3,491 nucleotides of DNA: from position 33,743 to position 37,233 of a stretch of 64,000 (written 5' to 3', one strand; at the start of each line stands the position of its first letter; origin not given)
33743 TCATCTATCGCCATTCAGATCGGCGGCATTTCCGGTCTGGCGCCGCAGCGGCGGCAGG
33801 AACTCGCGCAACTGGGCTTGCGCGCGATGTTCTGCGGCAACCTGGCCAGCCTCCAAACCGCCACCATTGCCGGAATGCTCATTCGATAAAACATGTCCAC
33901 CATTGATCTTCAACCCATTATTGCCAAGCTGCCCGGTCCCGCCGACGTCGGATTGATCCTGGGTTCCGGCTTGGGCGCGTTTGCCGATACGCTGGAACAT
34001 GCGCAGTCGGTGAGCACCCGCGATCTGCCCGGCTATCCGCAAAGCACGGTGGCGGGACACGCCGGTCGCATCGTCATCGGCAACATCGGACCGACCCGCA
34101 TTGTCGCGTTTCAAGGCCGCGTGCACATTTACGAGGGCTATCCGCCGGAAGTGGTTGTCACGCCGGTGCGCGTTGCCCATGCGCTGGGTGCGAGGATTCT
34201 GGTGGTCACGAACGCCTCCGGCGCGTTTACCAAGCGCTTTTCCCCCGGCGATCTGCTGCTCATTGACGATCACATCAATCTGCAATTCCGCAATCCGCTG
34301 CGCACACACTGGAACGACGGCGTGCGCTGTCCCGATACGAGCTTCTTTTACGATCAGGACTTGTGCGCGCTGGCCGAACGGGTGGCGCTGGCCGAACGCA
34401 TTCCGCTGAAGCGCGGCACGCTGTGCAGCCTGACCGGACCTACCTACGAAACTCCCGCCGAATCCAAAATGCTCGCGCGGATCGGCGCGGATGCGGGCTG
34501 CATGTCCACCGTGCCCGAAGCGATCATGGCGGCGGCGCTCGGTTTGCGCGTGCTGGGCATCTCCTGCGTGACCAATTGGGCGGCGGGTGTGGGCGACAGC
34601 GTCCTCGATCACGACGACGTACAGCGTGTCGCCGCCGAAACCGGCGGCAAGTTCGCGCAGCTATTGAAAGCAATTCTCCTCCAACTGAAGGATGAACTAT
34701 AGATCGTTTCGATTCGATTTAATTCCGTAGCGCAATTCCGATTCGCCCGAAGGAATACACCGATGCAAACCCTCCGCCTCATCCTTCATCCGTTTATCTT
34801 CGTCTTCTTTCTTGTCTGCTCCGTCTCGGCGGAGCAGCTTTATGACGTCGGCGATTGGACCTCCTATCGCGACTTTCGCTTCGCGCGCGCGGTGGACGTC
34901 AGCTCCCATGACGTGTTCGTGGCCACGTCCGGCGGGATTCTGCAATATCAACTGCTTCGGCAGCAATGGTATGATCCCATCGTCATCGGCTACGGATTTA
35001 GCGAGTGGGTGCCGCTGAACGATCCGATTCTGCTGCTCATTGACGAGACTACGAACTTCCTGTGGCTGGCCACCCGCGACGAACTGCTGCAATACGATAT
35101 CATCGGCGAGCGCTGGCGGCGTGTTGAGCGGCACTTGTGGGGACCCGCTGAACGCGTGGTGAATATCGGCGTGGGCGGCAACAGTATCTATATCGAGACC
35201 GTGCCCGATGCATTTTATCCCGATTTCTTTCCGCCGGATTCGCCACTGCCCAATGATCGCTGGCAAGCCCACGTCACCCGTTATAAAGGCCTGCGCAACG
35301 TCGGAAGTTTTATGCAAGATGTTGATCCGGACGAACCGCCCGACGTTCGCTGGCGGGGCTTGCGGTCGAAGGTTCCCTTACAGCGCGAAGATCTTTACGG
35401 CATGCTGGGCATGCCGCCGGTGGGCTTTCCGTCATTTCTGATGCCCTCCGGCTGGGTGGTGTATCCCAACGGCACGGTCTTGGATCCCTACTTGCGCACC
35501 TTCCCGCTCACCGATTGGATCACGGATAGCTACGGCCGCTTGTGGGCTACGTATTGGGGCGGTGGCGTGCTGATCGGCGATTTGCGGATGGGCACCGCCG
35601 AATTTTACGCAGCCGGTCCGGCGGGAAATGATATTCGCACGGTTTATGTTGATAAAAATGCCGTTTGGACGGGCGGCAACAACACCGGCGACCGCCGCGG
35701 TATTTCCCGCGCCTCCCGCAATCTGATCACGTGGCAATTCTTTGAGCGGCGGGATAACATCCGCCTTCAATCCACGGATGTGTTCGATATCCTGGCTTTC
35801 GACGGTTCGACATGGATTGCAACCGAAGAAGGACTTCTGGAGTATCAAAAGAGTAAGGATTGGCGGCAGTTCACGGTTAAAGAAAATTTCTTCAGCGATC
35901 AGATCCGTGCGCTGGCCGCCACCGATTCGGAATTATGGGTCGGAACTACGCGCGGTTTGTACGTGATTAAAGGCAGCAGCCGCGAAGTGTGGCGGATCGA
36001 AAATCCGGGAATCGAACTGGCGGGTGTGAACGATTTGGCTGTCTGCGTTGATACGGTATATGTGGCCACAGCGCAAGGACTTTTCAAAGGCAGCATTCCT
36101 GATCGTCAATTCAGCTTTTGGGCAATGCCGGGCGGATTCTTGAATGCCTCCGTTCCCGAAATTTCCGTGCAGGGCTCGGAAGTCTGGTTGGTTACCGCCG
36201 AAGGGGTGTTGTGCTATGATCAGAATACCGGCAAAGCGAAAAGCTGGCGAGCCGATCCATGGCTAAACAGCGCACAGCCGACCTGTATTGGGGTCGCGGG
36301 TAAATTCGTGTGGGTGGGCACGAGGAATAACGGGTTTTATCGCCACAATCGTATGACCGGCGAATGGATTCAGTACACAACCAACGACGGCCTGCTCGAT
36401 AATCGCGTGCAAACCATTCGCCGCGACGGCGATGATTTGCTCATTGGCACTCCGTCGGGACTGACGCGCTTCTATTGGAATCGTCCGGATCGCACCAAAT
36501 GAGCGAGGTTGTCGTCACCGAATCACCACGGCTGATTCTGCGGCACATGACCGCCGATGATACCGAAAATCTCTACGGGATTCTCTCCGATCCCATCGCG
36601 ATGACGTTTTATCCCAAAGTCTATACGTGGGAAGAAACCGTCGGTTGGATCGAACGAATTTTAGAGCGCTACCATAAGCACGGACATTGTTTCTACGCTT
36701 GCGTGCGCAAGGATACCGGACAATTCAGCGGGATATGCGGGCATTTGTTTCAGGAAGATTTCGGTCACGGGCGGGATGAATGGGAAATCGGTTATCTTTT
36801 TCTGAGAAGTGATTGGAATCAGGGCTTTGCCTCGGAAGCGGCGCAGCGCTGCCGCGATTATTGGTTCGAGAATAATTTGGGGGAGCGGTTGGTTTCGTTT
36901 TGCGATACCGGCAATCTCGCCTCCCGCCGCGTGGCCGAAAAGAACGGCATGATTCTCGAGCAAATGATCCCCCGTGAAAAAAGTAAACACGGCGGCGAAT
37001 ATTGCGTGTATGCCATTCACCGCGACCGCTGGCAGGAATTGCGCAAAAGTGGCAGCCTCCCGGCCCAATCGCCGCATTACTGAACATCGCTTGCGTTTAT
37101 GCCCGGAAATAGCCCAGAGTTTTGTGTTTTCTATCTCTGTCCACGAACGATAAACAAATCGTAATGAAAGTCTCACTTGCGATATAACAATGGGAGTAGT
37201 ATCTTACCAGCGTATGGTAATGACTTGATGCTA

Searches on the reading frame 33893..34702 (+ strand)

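Call 32: search_protein_families(library=pfam, proteins=[window:33893-34702:+], max_evalue=0.001)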
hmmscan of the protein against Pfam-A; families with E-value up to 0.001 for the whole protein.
window:33893-34702:+ (269 aa): 1 family
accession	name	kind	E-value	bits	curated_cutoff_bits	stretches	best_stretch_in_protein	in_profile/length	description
PF01048.26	PNP_UDP_1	-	3.2e-47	161.3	25.1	1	19-262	2-232/233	Phosphorylase superfamily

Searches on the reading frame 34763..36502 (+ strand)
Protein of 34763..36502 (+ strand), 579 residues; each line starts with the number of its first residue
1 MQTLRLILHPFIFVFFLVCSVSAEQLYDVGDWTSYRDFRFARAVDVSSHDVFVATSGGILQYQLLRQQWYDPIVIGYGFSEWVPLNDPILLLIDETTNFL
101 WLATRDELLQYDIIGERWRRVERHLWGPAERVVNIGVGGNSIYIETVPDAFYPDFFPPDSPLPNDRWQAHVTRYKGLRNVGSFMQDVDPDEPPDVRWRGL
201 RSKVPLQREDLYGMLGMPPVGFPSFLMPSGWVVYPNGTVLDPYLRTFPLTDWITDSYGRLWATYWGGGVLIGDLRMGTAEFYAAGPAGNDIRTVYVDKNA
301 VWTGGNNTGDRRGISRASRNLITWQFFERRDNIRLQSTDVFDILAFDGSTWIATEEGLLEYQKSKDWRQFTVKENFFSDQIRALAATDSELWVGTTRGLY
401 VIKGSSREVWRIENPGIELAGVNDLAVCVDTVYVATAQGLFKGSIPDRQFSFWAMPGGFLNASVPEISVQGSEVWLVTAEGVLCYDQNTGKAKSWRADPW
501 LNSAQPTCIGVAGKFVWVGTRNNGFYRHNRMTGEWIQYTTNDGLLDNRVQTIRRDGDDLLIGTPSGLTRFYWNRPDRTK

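Call 19: find_encoding_contigs(protein=window:34763-36502:+, flank=2000, max_places=4)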
Protein window:34763-36502:+ (579 aa): 1 contig read that carries it; 1 place shown.
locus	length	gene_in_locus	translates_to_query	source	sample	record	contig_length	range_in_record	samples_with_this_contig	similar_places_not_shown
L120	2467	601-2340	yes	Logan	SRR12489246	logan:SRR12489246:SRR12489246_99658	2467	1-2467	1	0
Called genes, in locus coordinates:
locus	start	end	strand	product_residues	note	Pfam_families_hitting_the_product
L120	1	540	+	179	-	?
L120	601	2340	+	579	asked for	-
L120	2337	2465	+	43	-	?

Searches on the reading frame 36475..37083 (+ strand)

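Call 32: search_protein_families(library=pfam, proteins=[window:36475-37083:+], max_evalue=0.001)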
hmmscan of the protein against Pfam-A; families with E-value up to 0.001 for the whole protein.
window:36475-37083:+ (202 aa): 2 families
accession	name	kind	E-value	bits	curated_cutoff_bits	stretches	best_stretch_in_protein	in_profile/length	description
PF13302.13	Acetyltransf_3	-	1.1e-32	114.1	25.4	1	19-159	1-137/138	Acetyltransferase (GNAT) domain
PF00583.31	Acetyltransf_1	-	1.4e-07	32.2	20.7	1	52-159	14-116/116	Acetyltransferase (GNAT) family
